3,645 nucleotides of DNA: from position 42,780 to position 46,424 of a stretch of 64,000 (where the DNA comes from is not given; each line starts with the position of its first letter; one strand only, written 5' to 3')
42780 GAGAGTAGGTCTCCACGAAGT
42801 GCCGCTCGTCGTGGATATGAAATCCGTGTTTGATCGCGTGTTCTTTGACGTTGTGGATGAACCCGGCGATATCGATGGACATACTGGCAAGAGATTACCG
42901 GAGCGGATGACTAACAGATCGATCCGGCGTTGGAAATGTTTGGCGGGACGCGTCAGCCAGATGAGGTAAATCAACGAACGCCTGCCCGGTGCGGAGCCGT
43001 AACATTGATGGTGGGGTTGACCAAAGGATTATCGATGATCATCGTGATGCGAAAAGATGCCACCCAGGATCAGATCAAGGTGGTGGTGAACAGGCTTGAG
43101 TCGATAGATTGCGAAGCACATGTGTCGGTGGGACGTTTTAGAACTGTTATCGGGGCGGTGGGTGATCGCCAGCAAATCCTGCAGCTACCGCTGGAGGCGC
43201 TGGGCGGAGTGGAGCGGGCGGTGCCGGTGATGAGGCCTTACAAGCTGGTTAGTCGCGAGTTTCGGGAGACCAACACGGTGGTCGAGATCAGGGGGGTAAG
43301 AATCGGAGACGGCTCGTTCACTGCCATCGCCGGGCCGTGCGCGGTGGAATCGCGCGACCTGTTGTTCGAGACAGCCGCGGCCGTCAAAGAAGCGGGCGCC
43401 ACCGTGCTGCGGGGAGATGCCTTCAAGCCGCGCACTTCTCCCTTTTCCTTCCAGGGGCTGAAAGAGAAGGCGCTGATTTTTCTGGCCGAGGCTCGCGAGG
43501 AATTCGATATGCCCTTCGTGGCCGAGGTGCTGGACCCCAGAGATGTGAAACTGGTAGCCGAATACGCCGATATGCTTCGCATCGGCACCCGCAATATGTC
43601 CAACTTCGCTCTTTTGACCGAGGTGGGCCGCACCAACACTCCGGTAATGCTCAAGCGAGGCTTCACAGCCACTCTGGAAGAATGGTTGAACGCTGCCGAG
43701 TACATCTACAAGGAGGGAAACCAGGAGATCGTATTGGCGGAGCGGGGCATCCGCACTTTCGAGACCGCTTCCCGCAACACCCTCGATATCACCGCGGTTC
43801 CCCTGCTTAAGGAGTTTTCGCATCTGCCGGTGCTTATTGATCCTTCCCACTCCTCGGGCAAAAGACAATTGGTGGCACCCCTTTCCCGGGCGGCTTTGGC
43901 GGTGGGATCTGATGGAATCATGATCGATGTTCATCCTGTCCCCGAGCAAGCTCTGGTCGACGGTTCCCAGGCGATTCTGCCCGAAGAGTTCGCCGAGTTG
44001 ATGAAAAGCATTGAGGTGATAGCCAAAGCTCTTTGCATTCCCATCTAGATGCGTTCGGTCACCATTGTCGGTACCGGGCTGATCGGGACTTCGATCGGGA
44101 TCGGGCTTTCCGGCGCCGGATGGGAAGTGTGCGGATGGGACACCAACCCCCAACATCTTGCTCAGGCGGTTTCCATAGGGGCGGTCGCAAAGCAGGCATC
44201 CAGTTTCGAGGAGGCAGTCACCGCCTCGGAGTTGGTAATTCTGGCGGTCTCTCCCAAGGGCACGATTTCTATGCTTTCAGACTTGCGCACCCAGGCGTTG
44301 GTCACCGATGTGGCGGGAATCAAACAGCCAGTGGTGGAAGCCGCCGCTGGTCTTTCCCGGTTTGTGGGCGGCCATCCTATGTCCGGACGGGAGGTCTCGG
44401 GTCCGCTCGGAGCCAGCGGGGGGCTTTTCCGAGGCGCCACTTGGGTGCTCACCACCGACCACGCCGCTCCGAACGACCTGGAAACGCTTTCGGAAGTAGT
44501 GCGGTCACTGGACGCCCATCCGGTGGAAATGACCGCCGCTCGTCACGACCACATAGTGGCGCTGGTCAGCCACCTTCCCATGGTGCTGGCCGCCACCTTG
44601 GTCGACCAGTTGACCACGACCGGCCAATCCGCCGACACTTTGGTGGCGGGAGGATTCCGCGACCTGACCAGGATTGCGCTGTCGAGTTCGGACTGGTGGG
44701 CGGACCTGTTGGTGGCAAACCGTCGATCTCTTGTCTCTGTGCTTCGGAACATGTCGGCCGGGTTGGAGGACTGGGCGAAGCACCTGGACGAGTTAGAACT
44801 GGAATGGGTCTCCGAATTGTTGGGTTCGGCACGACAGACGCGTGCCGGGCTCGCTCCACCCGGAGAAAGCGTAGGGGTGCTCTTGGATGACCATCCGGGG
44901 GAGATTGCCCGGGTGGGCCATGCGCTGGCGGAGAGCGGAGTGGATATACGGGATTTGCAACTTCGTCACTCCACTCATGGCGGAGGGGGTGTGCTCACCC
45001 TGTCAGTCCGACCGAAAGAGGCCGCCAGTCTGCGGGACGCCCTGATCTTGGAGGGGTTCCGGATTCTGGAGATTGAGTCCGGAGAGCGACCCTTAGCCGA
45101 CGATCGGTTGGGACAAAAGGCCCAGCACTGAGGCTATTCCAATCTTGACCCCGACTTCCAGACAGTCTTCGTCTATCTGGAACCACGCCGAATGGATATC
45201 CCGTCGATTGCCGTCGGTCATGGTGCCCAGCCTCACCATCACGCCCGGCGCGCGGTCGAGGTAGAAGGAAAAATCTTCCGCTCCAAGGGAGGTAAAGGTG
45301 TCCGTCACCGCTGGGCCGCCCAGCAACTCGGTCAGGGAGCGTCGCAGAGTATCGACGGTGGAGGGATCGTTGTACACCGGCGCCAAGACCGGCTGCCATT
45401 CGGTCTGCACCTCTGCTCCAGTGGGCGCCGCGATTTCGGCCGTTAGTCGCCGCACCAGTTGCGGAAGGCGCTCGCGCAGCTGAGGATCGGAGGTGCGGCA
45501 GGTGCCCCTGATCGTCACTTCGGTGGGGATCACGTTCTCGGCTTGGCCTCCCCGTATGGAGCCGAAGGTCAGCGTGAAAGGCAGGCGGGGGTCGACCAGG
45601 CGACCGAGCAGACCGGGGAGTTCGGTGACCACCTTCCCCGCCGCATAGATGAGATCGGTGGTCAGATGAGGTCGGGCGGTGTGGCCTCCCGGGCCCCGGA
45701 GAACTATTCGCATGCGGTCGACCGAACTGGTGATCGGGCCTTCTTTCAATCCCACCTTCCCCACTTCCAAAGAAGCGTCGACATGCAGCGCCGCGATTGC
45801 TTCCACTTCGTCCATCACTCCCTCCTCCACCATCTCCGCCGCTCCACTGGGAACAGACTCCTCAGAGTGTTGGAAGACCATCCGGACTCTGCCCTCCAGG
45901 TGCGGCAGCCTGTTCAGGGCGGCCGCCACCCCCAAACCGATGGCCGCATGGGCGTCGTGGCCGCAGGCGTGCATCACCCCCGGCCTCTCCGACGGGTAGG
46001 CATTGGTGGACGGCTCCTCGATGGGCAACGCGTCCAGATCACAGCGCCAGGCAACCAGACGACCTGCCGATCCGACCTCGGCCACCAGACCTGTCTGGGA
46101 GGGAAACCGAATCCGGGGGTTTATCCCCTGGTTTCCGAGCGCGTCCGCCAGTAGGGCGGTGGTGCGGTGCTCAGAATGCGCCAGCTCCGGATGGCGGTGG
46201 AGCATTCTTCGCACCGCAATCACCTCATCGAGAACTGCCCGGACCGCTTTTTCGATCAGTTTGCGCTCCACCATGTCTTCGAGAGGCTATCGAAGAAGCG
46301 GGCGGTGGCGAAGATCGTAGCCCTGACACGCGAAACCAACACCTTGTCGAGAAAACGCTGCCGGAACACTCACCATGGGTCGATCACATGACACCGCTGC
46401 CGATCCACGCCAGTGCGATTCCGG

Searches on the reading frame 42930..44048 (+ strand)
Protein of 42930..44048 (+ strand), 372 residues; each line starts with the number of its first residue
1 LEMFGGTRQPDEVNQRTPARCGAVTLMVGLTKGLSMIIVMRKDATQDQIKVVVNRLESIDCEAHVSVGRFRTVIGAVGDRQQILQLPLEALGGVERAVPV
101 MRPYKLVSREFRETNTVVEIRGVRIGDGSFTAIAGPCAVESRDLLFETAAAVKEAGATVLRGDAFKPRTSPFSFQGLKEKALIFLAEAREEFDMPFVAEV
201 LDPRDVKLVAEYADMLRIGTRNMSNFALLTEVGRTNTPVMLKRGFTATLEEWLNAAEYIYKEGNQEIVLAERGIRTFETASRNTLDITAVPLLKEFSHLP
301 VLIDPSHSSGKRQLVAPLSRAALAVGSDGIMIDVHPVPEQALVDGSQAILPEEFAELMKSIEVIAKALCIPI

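Call 33: search_protein_families(library=ncbifam, proteins=[window:42930-44048:+], max_evalue=1e-20)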
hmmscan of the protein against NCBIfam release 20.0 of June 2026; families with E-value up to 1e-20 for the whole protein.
window:42930-44048:+ (372 aa): 7 families
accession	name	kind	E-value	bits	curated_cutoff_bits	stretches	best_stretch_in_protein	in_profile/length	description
NF006421.0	PRK08673.1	subfamily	5.7e-142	472.9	335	1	36-368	1-333/338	3-deoxy-7-phosphoheptulonate synthase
NF041229.1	BagF_FevY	exception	7e-121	403.6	700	1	40-359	1-320/340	phospho-2-dehydro-3-deoxyheptonate aldolase BagF/FevY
TIGR01361.1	DAHP_synth_Bsub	equivalog_domain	4.1e-115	383.6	267.75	1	106-363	2-259/260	3-deoxy-7-phosphoheptulonate synthase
NF009239.0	PRK12595.1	equivalog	5.1e-105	351.4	279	1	106-367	95-356/360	bifunctional 3-deoxy-7-phosphoheptulonate synthase/chorismate mutase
NF009933.0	PRK13396.1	subfamily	1.9e-104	349.5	486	1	36-368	1-341/352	3-deoxy-7-phosphoheptulonate synthase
NF003543.0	PRK05198.1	equivalog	6e-31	107.5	242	1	118-366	5-269/273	3-deoxy-8-phosphooctulonate synthase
TIGR01362.1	KDO8P_synth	equivalog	1.7e-30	106.1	314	1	130-366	3-254/258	3-deoxy-8-phosphooctulonate synthase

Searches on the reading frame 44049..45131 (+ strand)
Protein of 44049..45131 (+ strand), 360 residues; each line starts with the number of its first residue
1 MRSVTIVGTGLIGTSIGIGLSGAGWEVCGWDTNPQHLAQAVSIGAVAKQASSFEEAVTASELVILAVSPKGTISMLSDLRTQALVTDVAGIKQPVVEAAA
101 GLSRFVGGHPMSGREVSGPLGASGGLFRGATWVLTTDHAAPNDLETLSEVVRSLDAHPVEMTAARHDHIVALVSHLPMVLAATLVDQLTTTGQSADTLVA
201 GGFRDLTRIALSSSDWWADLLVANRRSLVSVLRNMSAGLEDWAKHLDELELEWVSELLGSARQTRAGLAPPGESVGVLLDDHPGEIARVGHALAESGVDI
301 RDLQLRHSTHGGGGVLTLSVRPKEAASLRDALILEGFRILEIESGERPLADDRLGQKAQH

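Call 14: search_protein_families(library=ncbifam, proteins=[window:44049-45131:+], max_evalue=0.00001)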
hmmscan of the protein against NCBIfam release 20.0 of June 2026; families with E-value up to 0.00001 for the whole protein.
window:44049-45131:+ (360 aa): 15 families
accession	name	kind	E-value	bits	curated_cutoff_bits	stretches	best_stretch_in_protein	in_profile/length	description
NF005111.0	PRK06545.2-3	equivalog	2.1e-63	214.5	344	1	3-340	15-370/371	prephenate dehydrogenase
NF005112.0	PRK06545.2-4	subfamily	1.6e-56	191.9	294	1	1-339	2-354/356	prephenate dehydrogenase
NF005107.0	PRK06545.1-5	equivalog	4.2e-56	190.5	414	1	2-325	3-348/367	prephenate dehydrogenase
NF005109.0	PRK06545.2-1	equivalog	1e-54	186.1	397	2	1-247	1-250/361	prephenate dehydrogenase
NF011381.1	PRK14806.1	equivalog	9.2e-49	166.3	902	1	2-266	4-282/733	bifunctional prephenate dehydrogenase/3-phosphoshikimate 1-carboxyvinyltransferase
NF005650.0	PRK07417.1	equivalog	6.9e-46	156.8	290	1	3-266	3-276/281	prephenate/arogenate dehydrogenase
NF006307.0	PRK08507.1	equivalog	1.9e-42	145.3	295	1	3-265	2-272/275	prephenate dehydrogenase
NF005105.0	PRK06545.1-3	equivalog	1.7e-41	142.2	524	1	2-266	3-283/367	prephenate dehydrogenase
NF005106.0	PRK06545.1-4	equivalog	6.6e-39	134.2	569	1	1-305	1-327/363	prephenate dehydrogenase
NF005108.0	PRK06545.1-6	equivalog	6.6e-39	133.8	327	1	2-250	11-268/321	prephenate dehydrogenase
NF005694.0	PRK07502.1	equivalog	6.9e-38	130.6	409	1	3-268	8-288/310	prephenate/arogenate dehydrogenase family protein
NF005104.0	PRK06545.1-1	equivalog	5.3e-34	117.9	713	1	3-324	4-346/366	prephenate dehydrogenase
NF005110.0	PRK06545.2-2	equivalog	1.7e-33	116.4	385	1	3-332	72-414/423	prephenate dehydrogenase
NF005113.0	PRK06545.2-5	equivalog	6.5e-32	110.9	497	2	147-332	177-370/378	prephenate dehydrogenase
NF006409.0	PRK08655.1-3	equivalog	4e-07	29.9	310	1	5-220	5-223/290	prephenate dehydrogenase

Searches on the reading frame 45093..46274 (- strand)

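Call 14: search_protein_families(library=ncbifam, proteins=[window:45093-46274:-], max_evalue=0.00001)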
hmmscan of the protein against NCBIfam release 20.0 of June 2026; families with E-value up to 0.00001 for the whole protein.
window:45093-46274:- (393 aa): 9 families
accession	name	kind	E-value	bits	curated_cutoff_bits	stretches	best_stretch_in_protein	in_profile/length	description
TIGR01891.1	amidohydrolases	subfamily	6.6e-96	321.6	153.75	1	19-375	2-366/366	amidohydrolase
NF040868.1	carboxypep_CpsA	equivalog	1.4e-87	294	500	1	7-378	4-381/391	carboxypeptidase CpsA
NF038260.1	ectoine_DoeB_2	equivalog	4.8e-68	229.8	550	1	14-377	4-370/378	N(2)-acetyl-L-2,4-diaminobutanoate deacetylase DoeB2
TIGR01892.1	AcOrn-deacetyl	equivalog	1.1e-09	37.9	297.7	1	96-323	87-313/365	acetylornithine deacetylase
TIGR01910.1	DapE-ArgE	subfamily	3.3e-07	29.8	217.6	1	125-340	126-339/373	ArgE/DapE family deacylase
NF006365.0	PRK08588.1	subfamily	1.8e-06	27.5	289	0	125-300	126-301/383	succinyl-diaminopimelate desuccinylase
TIGR01879.1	hydantase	subfamily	1.9e-06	27.1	204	1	163-347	183-366/401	hydantoinase/carbamoylase family amidase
NF009557.0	PRK13009.1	equivalog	2e-06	27.2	284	1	23-337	10-330/377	succinyl-diaminopimelate desuccinylase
TIGR01246.1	dapE_proteo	equivalog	2.9e-06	26.5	361.8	1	65-338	49-327/370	succinyl-diaminopimelate desuccinylase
